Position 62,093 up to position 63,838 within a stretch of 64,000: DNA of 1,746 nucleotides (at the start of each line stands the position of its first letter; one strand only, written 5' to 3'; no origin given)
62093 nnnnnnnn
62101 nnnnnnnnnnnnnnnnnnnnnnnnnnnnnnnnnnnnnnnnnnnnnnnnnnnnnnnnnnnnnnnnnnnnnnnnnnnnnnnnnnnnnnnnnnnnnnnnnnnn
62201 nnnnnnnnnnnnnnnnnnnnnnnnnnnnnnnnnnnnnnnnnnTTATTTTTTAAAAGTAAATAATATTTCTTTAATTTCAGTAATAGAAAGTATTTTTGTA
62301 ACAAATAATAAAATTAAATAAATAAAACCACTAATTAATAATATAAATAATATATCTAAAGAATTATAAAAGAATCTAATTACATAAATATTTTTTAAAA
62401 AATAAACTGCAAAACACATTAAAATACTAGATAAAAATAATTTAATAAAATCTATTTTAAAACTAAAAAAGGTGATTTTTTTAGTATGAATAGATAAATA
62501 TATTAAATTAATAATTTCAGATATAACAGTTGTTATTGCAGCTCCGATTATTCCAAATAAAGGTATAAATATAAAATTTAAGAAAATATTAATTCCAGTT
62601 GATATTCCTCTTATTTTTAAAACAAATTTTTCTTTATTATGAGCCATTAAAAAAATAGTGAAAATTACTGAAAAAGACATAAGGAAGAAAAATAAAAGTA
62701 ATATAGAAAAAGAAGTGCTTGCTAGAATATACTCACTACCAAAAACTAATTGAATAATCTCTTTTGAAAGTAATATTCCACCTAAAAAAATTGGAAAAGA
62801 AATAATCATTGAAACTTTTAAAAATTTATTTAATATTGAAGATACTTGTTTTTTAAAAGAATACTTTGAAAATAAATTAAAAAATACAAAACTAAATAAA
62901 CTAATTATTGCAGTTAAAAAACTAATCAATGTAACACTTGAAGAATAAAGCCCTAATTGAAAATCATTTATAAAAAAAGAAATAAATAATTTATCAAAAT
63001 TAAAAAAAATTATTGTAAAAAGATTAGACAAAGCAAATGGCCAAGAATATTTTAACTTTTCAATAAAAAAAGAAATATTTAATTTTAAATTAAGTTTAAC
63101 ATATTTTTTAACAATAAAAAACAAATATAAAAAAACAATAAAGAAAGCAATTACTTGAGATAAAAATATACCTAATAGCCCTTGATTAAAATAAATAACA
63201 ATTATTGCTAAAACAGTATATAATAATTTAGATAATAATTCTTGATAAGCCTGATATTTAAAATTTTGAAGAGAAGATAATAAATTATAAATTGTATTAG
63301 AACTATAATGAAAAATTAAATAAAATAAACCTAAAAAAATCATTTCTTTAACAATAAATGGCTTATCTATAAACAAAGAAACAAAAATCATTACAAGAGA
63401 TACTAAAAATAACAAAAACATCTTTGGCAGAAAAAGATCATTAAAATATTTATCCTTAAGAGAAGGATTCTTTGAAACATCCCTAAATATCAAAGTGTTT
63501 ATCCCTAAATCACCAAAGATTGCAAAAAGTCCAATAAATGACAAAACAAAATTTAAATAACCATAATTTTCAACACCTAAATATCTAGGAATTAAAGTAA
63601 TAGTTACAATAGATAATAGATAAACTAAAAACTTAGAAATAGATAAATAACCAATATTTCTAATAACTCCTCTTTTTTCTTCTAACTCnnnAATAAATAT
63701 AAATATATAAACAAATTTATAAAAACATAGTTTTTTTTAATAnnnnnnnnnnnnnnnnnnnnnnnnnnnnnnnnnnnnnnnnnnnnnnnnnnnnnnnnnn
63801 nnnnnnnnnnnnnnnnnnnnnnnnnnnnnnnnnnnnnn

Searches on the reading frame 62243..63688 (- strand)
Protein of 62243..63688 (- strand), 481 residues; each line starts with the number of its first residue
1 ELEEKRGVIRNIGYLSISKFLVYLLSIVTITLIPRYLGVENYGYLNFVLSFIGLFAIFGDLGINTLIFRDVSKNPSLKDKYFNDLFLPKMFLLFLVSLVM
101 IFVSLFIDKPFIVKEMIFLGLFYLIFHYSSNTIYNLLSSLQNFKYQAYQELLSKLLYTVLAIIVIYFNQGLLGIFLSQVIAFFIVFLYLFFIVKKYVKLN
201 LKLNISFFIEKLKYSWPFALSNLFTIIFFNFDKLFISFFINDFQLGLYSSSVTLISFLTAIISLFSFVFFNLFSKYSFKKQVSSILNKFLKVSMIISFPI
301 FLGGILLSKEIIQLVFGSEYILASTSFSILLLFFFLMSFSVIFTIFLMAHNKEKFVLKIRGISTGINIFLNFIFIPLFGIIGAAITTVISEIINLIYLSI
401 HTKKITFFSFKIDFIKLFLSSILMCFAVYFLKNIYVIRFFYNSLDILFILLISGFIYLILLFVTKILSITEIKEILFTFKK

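Call 52: search_protein_families(library=pfam, proteins=[window:62243-63688:-], max_evalue=0.00001)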
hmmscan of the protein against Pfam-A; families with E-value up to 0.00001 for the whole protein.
window:62243-63688:- (481 aa): 3 families
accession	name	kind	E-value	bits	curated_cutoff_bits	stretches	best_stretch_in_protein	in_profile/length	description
PF01943.22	Polysacc_synt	-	6.1e-30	105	28.2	1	9-276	2-273/274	Polysaccharide biosynthesis protein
PF13440.11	Polysacc_synt_3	-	9.2e-26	91.2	23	1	35-321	4-289/293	Polysaccharide biosynthesis protein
PF03023.19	MurJ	-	1.2e-06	27.9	27.4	1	245-448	232-444/451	Lipid II flippase MurJ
